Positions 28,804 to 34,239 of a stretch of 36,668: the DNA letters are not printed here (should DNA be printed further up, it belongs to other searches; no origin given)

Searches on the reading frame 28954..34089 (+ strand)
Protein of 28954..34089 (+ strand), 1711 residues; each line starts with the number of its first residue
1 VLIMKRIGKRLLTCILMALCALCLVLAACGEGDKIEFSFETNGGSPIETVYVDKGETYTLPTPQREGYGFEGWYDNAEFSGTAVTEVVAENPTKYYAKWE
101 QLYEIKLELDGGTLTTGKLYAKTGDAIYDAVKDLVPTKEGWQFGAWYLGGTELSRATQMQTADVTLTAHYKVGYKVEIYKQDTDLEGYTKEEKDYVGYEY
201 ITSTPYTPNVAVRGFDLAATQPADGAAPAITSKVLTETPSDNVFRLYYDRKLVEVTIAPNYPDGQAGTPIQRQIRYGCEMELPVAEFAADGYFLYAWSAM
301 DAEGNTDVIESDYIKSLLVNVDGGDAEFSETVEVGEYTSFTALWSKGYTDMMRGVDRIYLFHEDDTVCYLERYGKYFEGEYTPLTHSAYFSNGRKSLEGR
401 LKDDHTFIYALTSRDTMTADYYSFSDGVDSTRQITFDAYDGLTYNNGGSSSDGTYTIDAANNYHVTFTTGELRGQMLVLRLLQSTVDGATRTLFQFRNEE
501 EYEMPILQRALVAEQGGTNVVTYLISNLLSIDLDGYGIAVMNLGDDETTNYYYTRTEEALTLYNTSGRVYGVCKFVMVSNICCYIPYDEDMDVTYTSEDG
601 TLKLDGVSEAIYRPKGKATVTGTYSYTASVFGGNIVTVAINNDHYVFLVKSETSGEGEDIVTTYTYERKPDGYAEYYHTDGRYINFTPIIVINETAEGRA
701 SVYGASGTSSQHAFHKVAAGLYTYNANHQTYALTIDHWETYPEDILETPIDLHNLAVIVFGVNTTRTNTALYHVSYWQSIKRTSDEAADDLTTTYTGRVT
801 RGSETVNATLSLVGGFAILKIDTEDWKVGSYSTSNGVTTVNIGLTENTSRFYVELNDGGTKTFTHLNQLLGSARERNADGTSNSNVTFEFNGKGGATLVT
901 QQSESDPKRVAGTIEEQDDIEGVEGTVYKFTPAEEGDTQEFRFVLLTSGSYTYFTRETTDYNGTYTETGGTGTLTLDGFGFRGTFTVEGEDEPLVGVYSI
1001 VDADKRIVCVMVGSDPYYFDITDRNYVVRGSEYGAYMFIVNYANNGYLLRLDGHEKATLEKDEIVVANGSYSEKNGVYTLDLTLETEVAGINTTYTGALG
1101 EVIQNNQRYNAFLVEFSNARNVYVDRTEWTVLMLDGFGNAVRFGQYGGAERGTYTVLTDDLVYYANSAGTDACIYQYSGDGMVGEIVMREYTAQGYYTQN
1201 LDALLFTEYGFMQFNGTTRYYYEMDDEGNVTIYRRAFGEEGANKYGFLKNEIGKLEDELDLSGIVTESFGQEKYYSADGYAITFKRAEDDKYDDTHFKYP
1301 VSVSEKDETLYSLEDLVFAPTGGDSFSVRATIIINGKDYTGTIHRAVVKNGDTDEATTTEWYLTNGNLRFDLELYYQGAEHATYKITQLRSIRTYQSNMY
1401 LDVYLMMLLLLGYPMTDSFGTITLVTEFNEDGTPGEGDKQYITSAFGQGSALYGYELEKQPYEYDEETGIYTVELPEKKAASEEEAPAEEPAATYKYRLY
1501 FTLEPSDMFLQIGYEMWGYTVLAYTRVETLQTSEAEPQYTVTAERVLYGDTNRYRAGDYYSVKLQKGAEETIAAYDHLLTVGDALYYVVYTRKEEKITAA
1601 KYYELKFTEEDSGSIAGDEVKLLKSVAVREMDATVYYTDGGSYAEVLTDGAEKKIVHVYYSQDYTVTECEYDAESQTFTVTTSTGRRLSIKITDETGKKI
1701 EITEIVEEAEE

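Call 8: search_protein_families(library=pfam, proteins=[window:28954-34089:+])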
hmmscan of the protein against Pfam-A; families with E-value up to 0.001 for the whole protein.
window:28954-34089:+ (1711 aa): 1 family
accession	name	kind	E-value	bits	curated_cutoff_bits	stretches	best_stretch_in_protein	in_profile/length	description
PF09479.16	Flg_new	-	6e-14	52.4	27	2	38-98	4-65/65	Listeria-Bacteroides repeat domain (List_Bact_rpt)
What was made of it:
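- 18093..34089 (+): Downstream same-strand genes, possibly co-transcribed: a 368-aa Flg_new_2 protein, a MoxR AAA_3 ATPase, DUF58, BatA/VWA, VWA, a 962-aa BspA-LRR protein and a 1711-aa Flg_new protein. Pfam (call 8).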
